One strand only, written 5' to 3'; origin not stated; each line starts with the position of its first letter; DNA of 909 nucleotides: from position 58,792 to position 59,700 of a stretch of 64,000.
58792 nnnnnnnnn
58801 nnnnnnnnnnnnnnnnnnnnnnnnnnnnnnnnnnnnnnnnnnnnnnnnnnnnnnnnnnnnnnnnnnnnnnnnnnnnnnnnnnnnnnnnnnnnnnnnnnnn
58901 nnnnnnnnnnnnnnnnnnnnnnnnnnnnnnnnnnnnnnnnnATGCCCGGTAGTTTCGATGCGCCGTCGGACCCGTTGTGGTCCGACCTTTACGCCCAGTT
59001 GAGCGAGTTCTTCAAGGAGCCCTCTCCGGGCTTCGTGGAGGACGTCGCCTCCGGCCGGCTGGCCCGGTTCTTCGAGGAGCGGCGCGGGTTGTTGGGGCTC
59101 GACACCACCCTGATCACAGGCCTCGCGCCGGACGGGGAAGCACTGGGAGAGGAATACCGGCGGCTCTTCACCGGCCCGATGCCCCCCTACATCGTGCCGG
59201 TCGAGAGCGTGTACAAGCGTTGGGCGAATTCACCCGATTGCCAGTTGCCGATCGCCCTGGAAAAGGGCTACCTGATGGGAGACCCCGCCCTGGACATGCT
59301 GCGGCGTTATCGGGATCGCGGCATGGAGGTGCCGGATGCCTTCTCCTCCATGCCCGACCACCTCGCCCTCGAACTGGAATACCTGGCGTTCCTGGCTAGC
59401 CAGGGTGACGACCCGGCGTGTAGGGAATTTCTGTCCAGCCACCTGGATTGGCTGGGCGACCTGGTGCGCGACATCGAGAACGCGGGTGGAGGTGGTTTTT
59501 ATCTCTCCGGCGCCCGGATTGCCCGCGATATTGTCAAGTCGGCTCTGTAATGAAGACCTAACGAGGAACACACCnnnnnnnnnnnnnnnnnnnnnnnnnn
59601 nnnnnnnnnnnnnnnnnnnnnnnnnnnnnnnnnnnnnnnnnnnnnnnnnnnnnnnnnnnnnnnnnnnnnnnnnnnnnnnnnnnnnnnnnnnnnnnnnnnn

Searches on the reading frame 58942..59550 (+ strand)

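Call 35: search_protein_families(library=pfam, proteins=[window:58942-59550:+], max_evalue=0.01)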
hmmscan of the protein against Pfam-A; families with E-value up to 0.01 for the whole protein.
window:58942-59550:+ (202 aa): 1 family
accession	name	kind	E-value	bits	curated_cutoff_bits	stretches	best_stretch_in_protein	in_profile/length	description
PF02613.20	Nitrate_red_del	-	1.1e-19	71.2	22.2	1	61-175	21-135/136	Nitrate reductase delta subunit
